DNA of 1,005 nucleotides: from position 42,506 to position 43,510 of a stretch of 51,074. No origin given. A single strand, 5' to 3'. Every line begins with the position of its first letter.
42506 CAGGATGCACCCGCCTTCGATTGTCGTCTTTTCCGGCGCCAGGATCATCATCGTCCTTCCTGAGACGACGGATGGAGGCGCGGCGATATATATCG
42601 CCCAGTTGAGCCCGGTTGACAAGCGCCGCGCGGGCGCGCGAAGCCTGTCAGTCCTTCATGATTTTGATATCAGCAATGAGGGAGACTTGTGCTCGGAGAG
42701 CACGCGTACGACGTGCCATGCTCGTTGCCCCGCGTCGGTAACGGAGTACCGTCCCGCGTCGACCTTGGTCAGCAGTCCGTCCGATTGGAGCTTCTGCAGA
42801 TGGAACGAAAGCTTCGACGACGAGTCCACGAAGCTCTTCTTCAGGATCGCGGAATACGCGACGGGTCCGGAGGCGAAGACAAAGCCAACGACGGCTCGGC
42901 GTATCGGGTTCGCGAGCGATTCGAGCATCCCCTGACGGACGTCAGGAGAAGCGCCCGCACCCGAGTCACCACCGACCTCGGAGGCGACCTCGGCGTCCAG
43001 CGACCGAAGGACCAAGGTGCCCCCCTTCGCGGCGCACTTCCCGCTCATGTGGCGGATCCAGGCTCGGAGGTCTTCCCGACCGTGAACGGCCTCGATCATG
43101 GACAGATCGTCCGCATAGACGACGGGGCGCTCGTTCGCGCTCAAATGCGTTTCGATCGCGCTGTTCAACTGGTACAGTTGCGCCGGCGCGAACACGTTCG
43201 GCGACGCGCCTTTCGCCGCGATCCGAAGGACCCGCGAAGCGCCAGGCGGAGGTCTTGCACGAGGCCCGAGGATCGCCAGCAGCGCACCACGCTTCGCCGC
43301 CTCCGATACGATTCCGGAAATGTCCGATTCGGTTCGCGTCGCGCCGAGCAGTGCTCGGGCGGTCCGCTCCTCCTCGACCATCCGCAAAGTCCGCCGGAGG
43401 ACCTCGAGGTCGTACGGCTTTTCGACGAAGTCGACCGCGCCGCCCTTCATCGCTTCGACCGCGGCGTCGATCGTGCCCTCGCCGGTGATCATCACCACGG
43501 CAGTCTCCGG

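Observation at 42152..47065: Co-directional cassette: KaiC-like ATPase -> PAS/GAF histidine kinase with pseudo-receiver -> REC-DUF835-wHTH regulator -> CheY; architecture parallels cyanobacterial clock-output wiring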

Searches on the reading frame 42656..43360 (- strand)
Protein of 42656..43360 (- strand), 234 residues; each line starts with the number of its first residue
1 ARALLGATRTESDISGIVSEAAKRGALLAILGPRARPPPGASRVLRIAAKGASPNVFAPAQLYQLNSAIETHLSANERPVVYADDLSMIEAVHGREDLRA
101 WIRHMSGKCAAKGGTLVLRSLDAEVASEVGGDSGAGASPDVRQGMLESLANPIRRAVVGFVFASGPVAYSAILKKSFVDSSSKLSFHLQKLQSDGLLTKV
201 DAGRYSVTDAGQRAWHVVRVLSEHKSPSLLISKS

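Call 28: search_protein_representatives(protein=window:42656-43360:-)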
Query: 234 residues. Proteins with E-value up to 0.001 (for the whole library): 125; up to 1e-10: 27; up to 1e-30: 8. The best 125 are listed.
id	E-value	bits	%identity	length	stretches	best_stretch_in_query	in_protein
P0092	6.2e-76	271.3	61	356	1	13-231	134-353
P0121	5.3e-73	261.8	62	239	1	35-234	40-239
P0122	1.4e-49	185.2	59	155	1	81-232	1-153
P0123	1.4e-43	165.6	74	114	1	48-159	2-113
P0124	1.4e-40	155.8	58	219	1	1-132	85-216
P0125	6.8e-38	147.0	39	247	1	12-221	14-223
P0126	9.1e-33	130.3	74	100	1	105-201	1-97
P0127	6.3e-32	127.5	72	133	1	139-234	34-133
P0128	2.4e-30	122.4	71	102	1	142-234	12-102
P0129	4.2e-30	121.6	76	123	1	152-234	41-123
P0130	4.7e-30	121.4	60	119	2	11-91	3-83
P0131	1.2e-28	116.8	53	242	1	1-113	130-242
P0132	5.4e-28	114.7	79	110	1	59-133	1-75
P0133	1.4e-25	106.8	47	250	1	4-129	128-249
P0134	2.8e-24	102.5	93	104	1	50-104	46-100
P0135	2.3e-22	96.3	35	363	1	19-225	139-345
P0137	7.8e-16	74.9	32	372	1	52-222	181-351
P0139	1.8e-14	70.5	29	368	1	55-222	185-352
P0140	1.3e-13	67.7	30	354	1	41-218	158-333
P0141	1.8e-13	67.2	34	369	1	59-220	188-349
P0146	1.0e-10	58.3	26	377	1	52-220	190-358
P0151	3.1e-09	53.4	23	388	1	48-220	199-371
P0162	4.3e-07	46.4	25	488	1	9-222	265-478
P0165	7.0e-07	45.7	29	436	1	57-222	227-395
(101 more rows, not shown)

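Call 29: search_protein_families(library=pfam, proteins=[P0125, P0135, P0137, P0139, P0140, P0141, P0146, P0151, P0162, P0165], max_evalue=0.01)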
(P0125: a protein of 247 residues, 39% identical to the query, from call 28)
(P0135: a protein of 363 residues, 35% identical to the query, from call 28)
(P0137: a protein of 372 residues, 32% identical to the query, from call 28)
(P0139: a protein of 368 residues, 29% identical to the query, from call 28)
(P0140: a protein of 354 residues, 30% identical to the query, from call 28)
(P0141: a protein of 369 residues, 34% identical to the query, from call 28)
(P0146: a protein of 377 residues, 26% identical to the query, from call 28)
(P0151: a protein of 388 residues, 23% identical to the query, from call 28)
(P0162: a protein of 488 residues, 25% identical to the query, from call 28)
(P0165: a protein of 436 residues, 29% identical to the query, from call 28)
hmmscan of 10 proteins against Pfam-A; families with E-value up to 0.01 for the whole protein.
P0125 (247 aa): 3 families
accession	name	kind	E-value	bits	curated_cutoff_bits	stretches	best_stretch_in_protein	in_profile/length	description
PF12840.13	HTH_20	-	2.2e-05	24.8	27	1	151-194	1-43/51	Helix-turn-helix domain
PF24038.1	DUF7347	-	0.00015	22.3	27.6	1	147-214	4-71/77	Domain of unknown function (DUF7347)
PF24336.1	DUF7504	-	0.00082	20.3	27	1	9-130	36-165/179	Family of unknown function (DUF7504)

P0135 (363 aa): 4 families
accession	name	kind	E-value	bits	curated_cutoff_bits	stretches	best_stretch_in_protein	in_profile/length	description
PF00072.30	Response_reg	-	3e-28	98.7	30.2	1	3-111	1-109/111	Response regulator receiver domain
PF24038.1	DUF7347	-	8.2e-08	32.8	27.6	1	265-336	4-75/77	Domain of unknown function (DUF7347)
PF12840.13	HTH_20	-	4.8e-07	30.1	27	1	269-316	1-47/51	Helix-turn-helix domain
PF02310.24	B12-binding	-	0.0078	16.5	32.1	0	16-101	20-111/121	B12 binding domain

P0137 (372 aa): 5 families
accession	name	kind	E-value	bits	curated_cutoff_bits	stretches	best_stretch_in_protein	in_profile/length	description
PF00072.30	Response_reg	-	4.2e-33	114.3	30.2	1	6-113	2-109/111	Response regulator receiver domain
PF05763.18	DUF835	-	8e-11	42.3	33.1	1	155-264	21-134/136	Protein of unknown function (DUF835)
PF24038.1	DUF7347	-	3e-07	31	27.6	1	277-347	7-77/77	Domain of unknown function (DUF7347)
PF14947.12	HTH_45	-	0.0041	17.5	25.5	1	312-351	35-73/77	Winged helix-turn-helix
PF24336.1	DUF7504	-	0.0064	17.4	27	0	195-265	94-172/179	Family of unknown function (DUF7504)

P0139 (368 aa): 6 families
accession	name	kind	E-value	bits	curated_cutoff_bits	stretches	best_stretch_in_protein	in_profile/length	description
PF00072.30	Response_reg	-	7.5e-32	110.2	30.2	1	3-112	1-110/111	Response regulator receiver domain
PF05763.18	DUF835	-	1.7e-17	63.9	33.1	1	143-263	12-132/136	Protein of unknown function (DUF835)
PF24038.1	DUF7347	-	5.4e-08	33.4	27.6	1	278-346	7-75/77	Domain of unknown function (DUF7347)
PF12840.13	HTH_20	-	3e-06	27.5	27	1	279-327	1-48/51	Helix-turn-helix domain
PF24266.1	HTH_HVO_0163_N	-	0.00027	21.4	31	1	283-334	3-53/70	HVO_0163, N-terminal HTH domain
PF01022.26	HTH_5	-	0.0012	19.1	22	1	284-328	4-46/47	Bacterial regulatory protein, arsR family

P0140 (354 aa): 6 families
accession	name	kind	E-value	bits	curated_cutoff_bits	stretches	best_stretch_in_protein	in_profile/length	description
PF00072.30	Response_reg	-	1.4e-31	109.4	30.2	1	3-112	1-110/111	Response regulator receiver domain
PF24038.1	DUF7347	-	1.5e-09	38.4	27.6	1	261-330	3-74/77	Domain of unknown function (DUF7347)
PF05763.18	DUF835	-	2.6e-08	34.2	33.1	1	170-252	52-134/136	Protein of unknown function (DUF835)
PF12840.13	HTH_20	-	9.1e-08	32.4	27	1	266-315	1-50/51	Helix-turn-helix domain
PF01022.26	HTH_5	-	7.9e-05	22.9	22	1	268-312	1-44/47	Bacterial regulatory protein, arsR family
PF13618.11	Gluconate_2-dh3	-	0.0058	17.4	23.4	0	106-146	46-88/135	Gluconate 2-dehydrogenase subunit 3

P0141 (369 aa): 4 families
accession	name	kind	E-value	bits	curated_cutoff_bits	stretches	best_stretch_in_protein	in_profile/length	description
PF00072.30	Response_reg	-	1.1e-28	100.1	30.2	1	4-110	1-107/111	Response regulator receiver domain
PF05763.18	DUF835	-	8.3e-18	64.9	33.1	1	138-254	8-124/136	Protein of unknown function (DUF835)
PF24038.1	DUF7347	-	9e-07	29.5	27.6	1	276-345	6-75/77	Domain of unknown function (DUF7347)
PF12840.13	HTH_20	-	0.0006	20.2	27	1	278-322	1-44/51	Helix-turn-helix domain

P0146 (377 aa): 11 families
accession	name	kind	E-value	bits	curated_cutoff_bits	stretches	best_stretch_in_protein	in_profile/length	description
PF00072.30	Response_reg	-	3.9e-31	107.9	30.2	1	11-119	1-109/111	Response regulator receiver domain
PF05763.18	DUF835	-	9.5e-17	61.5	33.1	1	145-268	6-129/136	Protein of unknown function (DUF835)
PF24038.1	DUF7347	-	2.4e-09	37.7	27.6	1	287-353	8-74/77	Domain of unknown function (DUF7347)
PF12840.13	HTH_20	-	1e-06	29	27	1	287-337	1-50/51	Helix-turn-helix domain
PF01022.26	HTH_5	-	5.9e-06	26.5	22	1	289-336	1-46/47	Bacterial regulatory protein, arsR family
PF23198.2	PDE8A_N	-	0.00013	22.3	29.6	1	12-90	14-93/147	PDE8A-like, N-terminal domain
PF13412.12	HTH_24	-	0.00022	21.2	21.9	1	290-336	3-48/48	Winged helix-turn-helix DNA-binding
PF01638.23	HxlR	-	0.003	17.8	20.8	1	301-361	15-81/91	HxlR-like helix-turn-helix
PF14947.12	HTH_45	-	0.0057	17.1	25.5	0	325-361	39-74/77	Winged helix-turn-helix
PF13601.12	HTH_34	-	0.0084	16.7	27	0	292-339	2-48/80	Winged helix DNA-binding domain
PF20274.4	cREC_REC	-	0.0085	17.2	27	0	12-75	3-57/88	Cyclic-phosphate processing Receiver domain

P0151 (388 aa): 7 families
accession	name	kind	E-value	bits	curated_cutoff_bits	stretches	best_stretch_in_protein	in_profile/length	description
PF00072.30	Response_reg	-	1.1e-32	112.9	30.2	1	21-130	1-109/111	Response regulator receiver domain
PF05763.18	DUF835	-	4.8e-16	59.2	33.1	1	162-285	12-133/136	Protein of unknown function (DUF835)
PF24038.1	DUF7347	-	2.3e-10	41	27.6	1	298-367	6-75/77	Domain of unknown function (DUF7347)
PF12840.13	HTH_20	-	5.8e-07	29.8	27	1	300-349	1-49/51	Helix-turn-helix domain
PF13412.12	HTH_24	-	2.1e-06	27.7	21.9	1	302-349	2-48/48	Winged helix-turn-helix DNA-binding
PF24035.1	DUF7344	-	0.0029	18.4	27.8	0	299-325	3-28/76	Domain of unknown function (DUF7344)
PF01022.26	HTH_5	-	0.0052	17.1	22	0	303-350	2-47/47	Bacterial regulatory protein, arsR family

P0162 (488 aa): 6 families
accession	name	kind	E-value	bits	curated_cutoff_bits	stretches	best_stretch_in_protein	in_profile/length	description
PF16927.11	HisKA_7TM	-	6.1e-16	59.4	28.6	1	13-239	3-224/224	N-terminal 7TM region of histidine kinase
PF05763.18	DUF835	-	4e-12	46.5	33.1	1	269-388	11-130/136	Protein of unknown function (DUF835)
PF01022.26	HTH_5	-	2e-06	28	22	1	408-454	1-46/47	Bacterial regulatory protein, arsR family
PF24038.1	DUF7347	-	2.9e-06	27.8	27.6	1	402-472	4-75/77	Domain of unknown function (DUF7347)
PF14947.12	HTH_45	-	8.5e-06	26.1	25.5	1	412-479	9-74/77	Winged helix-turn-helix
PF12840.13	HTH_20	-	0.002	18.5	27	1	406-455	1-50/51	Helix-turn-helix domain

P0165 (436 aa): 4 families
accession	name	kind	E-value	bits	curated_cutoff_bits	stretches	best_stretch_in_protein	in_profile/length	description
PF00072.30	Response_reg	-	3.4e-26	92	30.2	1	37-148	1-110/111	Response regulator receiver domain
PF24038.1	DUF7347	-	2.3e-06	28.2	27.6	1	324-390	10-76/77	Domain of unknown function (DUF7347)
PF12840.13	HTH_20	-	1.4e-05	25.4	27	1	323-372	2-50/51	Helix-turn-helix domain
PF01022.26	HTH_5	-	0.00027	21.2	22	1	325-371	2-46/47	Bacterial regulatory protein, arsR family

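Call 34: find_related_loci(query=A3, collection=genome_contigs, flank=10000)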
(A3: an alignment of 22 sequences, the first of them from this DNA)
Query A3 (230 aa) in genome_contigs; peptide patterns used: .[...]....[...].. (x = any residue, [..] = any of these).
178 stretches matched a pattern; 102 encode a relative of the query (tblastn E <= 1e-3); the best 80 are kept; 80 distinct loci.
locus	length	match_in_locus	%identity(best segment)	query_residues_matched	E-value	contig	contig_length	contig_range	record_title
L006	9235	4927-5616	80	1-230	1e-116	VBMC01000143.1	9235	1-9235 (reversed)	MAG: Methanobacteriota archaeon isolate EA_13 14_0927_12_40cm_scaffold_6244, whole genome shotgun sequence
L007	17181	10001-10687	78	1-229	6e-113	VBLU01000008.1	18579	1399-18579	MAG: Methanobacteriota archaeon isolate EA_5 14_1009_16_20cm_scaffold_769, whole genome shotgun sequence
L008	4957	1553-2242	68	1-230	7e-106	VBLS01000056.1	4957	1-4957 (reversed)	MAG: Methanobacteriota archaeon isolate EA_3 14_0903_13_40cm_scaffold_19742, whole genome shotgun sequence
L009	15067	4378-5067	68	1-230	2e-101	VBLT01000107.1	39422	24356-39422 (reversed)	MAG: Methanobacteriota archaeon isolate EA_4 14_0903_12_30cm_scaffold_317, whole genome shotgun sequence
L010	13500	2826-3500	68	6-230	4e-100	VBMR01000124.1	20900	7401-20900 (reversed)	MAG: Methanobacteriota archaeon isolate EA_28 14_0927_05_20cm_scaffold_4576, whole genome shotgun sequence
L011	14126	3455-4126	67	7-230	2e-97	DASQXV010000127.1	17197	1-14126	MAG TPA_asm: Thermoplasmata archaeon isolate SMAG_U11048 k141_559059, whole genome shotgun sequence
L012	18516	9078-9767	67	1-230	9e-97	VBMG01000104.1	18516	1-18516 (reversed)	MAG: Methanobacteriota archaeon isolate EA_17 14_0929_05_40cm_scaffold_2790, whole genome shotgun sequence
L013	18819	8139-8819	66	1-230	5e-96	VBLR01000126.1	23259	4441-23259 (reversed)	MAG: Methanobacteriota archaeon isolate EA_2 14_0903_05_30cm_scaffold_822, whole genome shotgun sequence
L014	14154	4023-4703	65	1-230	3e-94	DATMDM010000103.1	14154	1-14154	MAG TPA_asm: Thermoplasmata archaeon isolate SMAG_U13408 k141_2618468, whole genome shotgun sequence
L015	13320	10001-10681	64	1-230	2e-93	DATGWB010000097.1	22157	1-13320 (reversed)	MAG TPA_asm: Thermoplasmata archaeon isolate SMAG_U10571 k141_2280168, whole genome shotgun sequence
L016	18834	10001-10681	65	1-230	1e-92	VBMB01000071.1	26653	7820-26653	MAG: Methanobacteriota archaeon isolate EA_12 14_1009_12_30cm_scaffold_2597, whole genome shotgun sequence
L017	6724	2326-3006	65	1-230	3e-92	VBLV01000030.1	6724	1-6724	MAG: Methanobacteriota archaeon isolate EA_6 14_0903_13_40cm_scaffold_19141, whole genome shotgun sequence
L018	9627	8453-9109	60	10-228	1e-81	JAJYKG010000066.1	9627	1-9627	MAG: Thermoplasmata archaeon isolate DBS2-1.bin2 NODE_13842_length_9627_cov_1.113789, whole genome shotgun sequence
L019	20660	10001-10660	57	10-228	4e-81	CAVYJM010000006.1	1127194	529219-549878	MAG: uncultured Thermoplasmata archaeon isolate MFD01299.bin.2.33 genome assembly, contig: contig_17467, whole genome sh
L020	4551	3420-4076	57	10-227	7e-81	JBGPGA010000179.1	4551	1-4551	MAG: Thermoplasmata archaeon isolate OBJ_0618_7090110_53 k141_11311470_length_4551_cov_10.0000, whole genome shotgun seq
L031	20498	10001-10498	29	55-220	1e-19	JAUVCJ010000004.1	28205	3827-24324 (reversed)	MAG: Thermoplasmatota archaeon isolate CSMAG_268 CSMAG_268_k141_2708242_length_28205_cov_8.2025, whole genome shotgun se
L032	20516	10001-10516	28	49-219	3e-16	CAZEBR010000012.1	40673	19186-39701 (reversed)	MAG TPA_asm: Candidatus Hadarchaeota archaeon isolate ERP127260_co1_52 genome assembly, contig: NODE_280_length_40673_co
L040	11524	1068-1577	25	46-215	7e-13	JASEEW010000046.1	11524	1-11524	MAG: Thermoplasmatales archaeon isolate Yes46-08 NODE_1025_length_11524_cov_0.280000, whole genome shotgun sequence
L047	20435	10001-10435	26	77-225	9e-12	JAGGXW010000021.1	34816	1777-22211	MAG: Thermoplasmata archaeon isolate AUK162 PB_MBMC_116_c_000000000065, whole genome shotgun sequence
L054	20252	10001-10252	42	130-215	3e-11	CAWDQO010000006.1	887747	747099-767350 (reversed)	MAG: uncultured Thermoplasmata archaeon isolate MFD03399.bin.2.1 genome assembly, contig: contig_6199, whole genome shot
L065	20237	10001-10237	30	139-217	5e-10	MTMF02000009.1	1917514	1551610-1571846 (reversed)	MAG: Candidatus Hydrothermarchaeum profundi isolate JdFR-18 NRA7_48_1_length_1917514_cov_72, whole genome shotgun sequen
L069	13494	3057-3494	23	76-221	1e-9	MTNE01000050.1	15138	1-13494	MAG: Thermoplasmatales archaeon JdFR-43 JGI24020J35080_1001138, whole genome shotgun sequence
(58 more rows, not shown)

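Call 61: search_protein_families(library=pfam, proteins=[L040:1731-2408:+, L065:11353-12087:+, L069:6001-6942:-, L031:3963-4787:-, L047:15972-16625:-, L032:2788-3513:+, L054:4581-7403:-], max_evalue=0.001)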
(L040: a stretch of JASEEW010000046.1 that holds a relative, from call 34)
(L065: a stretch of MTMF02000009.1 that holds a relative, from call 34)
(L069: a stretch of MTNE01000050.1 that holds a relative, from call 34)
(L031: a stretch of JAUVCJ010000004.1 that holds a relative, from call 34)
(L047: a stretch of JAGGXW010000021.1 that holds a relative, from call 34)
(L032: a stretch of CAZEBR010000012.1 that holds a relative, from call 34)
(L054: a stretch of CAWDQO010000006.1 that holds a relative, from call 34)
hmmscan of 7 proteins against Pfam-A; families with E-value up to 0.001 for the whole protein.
L040:1731-2408:+ (225 aa): 1 family
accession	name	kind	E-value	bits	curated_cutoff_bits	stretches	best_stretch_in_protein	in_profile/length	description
PF06745.19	ATPase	-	0.00026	20.9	26.6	1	5-215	2-220/231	KaiC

L065:11353-12087:+ (244 aa): 4 families
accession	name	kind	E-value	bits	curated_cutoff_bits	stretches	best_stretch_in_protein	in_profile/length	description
PF06745.19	ATPase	-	1.3e-55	188.8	26.6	1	4-238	1-230/231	KaiC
PF13481.12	AAA_25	-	2.5e-06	27.7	27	1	3-160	14-175/195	AAA domain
PF07088.17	GvpD_P-loop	-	4.8e-06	27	24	1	21-203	9-180/189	GvpD gas vesicle protein, P-loop domain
PF03796.21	DnaB_C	-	1e-05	25.5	27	1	4-69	2-67/255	DnaB-like helicase C terminal domain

L069:6001-6942:- (313 aa): 10 families
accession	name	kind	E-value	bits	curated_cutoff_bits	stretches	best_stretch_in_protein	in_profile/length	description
PF08423.17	Rad51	-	2.2e-89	299.4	22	1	81-313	7-243/244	Rad51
PF14520.12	HHH_5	-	1.1e-14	55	27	1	5-59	3-57/57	Helix-hairpin-helix domain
PF00154.27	RecA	-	3.2e-11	43.6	27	1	79-284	30-223/262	recA bacterial DNA recombination protein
PF06745.19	ATPase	-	2.6e-10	40.5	26.6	1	83-218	2-144/231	KaiC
PF00633.29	HHH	-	2.5e-08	33.8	24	0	31-55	5-29/30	Helix-hairpin-helix motif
PF14716.13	HHH_8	-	1.5e-05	25.7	30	0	5-22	49-66/73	Helix-hairpin-helix domain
PF12826.13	HHH_2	-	4e-05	24.1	27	1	10-55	9-53/64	Helix-hairpin-helix motif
PF12836.13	HHH_3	-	0.00014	22.4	27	0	34-68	11-42/65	Helix-hairpin-helix motif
PF11731.14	Cdd1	-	0.00022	21.8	25.5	1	3-41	5-43/86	Pathogenicity locus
PF13481.12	AAA_25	-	0.00034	20.7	27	1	87-210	20-158/195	AAA domain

L031:3963-4787:- (274 aa): 2 families
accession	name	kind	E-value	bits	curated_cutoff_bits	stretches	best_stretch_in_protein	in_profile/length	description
PF06745.19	ATPase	-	2.8e-40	138.6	26.6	1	42-256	1-217/231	KaiC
PF13481.12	AAA_25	-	1.5e-05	25.1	27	1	54-167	27-152/195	AAA domain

L047:15972-16625:- (217 aa): 5 families
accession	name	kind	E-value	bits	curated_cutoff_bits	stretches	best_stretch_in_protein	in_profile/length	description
PF08423.17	Rad51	-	8.4e-20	71.5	22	1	11-217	14-242/244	Rad51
PF06745.19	ATPase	-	3.8e-13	49.8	26.6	2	91-217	108-225/231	KaiC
PF13481.12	AAA_25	-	7.3e-09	36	27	1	12-137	22-177/195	AAA domain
PF00154.27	RecA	-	8.6e-06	25.8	27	1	17-125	46-154/262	recA bacterial DNA recombination protein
PF10483.15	Elong_Iki1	-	4.3e-05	23.6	22.5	1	47-197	37-172/292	Elongator subunit Iki1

L032:2788-3513:+ (241 aa): 1 family
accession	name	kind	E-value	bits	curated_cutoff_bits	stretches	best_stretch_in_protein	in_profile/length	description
PF06745.19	ATPase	-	5.2e-14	52.6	26.6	1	17-210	8-203/231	KaiC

L054:4581-7403:- (940 aa): 3 families
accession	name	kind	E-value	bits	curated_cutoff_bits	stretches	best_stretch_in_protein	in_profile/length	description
PF07088.17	GvpD_P-loop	-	2.8e-10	40.8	24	1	554-754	4-186/189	GvpD gas vesicle protein, P-loop domain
PF06745.19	ATPase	-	1.9e-07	31.2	26.6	0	706-775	145-221/231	KaiC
PF13191.12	AAA_16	-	2.3e-06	28.6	32.6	1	556-681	20-142/167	AAA ATPase domain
